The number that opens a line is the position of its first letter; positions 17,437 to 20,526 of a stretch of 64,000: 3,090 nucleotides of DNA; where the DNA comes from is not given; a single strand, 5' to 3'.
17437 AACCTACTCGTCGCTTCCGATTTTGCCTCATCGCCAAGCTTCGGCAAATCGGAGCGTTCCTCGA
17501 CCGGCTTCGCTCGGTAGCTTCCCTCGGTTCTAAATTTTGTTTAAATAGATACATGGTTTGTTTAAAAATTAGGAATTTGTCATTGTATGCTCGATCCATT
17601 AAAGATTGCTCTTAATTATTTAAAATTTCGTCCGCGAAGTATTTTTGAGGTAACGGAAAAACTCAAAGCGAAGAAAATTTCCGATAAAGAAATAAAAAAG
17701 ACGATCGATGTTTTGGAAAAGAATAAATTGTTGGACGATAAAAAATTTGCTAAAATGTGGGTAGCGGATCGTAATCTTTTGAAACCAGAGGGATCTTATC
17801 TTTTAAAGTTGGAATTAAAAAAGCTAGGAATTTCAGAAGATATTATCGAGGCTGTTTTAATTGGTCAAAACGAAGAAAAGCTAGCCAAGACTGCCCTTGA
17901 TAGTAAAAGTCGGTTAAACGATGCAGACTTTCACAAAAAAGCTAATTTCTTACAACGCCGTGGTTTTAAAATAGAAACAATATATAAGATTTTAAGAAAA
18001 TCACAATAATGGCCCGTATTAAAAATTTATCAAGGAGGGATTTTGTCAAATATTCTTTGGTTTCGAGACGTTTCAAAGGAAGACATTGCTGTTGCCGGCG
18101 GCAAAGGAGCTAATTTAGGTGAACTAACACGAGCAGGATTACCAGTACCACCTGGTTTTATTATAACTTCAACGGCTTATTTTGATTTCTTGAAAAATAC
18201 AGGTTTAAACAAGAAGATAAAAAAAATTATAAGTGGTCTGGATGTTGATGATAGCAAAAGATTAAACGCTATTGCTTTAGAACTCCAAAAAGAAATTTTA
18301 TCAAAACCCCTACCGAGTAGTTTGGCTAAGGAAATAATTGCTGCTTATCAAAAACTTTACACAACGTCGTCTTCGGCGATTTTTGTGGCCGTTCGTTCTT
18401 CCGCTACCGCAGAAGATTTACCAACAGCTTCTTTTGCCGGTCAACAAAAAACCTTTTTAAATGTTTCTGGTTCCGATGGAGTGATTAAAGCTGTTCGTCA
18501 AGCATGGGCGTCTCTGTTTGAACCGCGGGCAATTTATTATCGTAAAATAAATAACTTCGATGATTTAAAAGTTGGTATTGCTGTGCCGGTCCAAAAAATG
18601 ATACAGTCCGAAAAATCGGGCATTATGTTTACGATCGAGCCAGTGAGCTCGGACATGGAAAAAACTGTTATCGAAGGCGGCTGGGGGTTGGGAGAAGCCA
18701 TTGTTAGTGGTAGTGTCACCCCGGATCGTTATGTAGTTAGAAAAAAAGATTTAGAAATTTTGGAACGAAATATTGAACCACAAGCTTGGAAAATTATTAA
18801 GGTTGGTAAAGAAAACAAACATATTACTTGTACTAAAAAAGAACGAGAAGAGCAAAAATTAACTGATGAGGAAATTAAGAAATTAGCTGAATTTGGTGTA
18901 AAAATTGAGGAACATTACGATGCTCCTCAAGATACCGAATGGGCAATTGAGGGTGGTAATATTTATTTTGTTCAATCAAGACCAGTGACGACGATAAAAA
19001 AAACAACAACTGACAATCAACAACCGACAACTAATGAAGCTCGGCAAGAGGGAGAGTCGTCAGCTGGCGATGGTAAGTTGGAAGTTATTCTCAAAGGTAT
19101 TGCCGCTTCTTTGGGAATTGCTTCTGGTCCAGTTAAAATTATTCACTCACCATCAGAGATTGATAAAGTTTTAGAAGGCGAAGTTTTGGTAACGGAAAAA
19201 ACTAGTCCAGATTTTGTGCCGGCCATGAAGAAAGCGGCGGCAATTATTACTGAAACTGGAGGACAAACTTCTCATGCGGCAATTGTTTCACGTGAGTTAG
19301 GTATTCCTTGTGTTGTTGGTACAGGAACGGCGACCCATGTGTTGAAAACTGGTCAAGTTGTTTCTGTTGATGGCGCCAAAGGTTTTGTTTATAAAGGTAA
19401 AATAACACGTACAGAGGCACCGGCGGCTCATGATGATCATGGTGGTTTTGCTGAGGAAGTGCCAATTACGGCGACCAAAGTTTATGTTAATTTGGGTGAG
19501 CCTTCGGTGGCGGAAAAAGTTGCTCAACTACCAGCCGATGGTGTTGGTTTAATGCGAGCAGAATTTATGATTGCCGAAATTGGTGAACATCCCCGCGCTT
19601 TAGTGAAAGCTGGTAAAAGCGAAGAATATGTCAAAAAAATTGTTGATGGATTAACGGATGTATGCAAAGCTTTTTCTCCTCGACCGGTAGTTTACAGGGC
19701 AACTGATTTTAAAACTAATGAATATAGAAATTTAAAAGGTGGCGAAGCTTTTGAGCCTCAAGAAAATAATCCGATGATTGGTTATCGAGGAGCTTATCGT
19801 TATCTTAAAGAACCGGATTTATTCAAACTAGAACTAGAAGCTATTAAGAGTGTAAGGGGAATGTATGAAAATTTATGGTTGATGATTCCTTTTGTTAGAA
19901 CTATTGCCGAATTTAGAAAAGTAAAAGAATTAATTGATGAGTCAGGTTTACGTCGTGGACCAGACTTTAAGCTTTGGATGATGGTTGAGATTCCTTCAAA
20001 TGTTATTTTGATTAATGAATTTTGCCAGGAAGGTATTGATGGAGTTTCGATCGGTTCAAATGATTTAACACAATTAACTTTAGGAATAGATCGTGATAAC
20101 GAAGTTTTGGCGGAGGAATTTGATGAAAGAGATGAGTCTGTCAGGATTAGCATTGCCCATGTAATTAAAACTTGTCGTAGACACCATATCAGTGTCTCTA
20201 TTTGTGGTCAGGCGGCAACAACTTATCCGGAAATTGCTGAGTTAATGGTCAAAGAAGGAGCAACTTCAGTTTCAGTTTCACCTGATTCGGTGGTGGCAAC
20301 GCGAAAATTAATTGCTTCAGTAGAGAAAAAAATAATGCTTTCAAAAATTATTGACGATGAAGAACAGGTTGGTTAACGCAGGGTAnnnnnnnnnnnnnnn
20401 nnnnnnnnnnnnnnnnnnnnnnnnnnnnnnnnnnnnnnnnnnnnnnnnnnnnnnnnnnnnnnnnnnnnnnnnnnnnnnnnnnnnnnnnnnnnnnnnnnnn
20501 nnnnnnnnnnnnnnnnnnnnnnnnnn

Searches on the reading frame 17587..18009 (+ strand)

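Call 8: search_protein_families(library=pfam, proteins=[window:17587-18009:+], max_evalue=0.001)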
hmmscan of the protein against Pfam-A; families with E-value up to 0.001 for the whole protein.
window:17587-18009:+ (140 aa): 4 families
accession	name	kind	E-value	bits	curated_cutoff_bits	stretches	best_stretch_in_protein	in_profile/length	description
PF21982.2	RecX_HTH1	-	1.5e-12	47.7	26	1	7-41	4-38/40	RecX, first three-helix domain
PF02631.22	RecX_HTH2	-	5.8e-11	42.9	26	1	50-91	1-42/42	RecX, second three-helix domain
PF07106.19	TBPIP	-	0.00031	21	22.8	1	11-57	9-56/62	TBPIP/Hop2 winged helix domain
PF02536.19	mTERF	-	0.00041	19.8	23.1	0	77-138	112-169/314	mTERF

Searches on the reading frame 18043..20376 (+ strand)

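Call 8: search_protein_families(library=pfam, proteins=[window:18043-20376:+], max_evalue=0.001)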
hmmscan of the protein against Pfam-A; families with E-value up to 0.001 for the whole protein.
window:18043-20376:+ (777 aa): 3 families
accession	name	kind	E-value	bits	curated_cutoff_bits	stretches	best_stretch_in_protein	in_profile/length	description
PF01326.24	PPDK_N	-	4e-107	358.7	27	1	17-330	3-324/328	Pyruvate phosphate dikinase, AMP/ATP-binding domain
PF02896.24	PEP-utilizers_C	-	2.3e-74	250.7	22.8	1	473-761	15-292/293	PEP-utilising enzyme, PEP-binding domain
PF00391.29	PEP-utilizers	-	3.7e-29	100.6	23.1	1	378-447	3-72/72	PEP-utilising enzyme, mobile domain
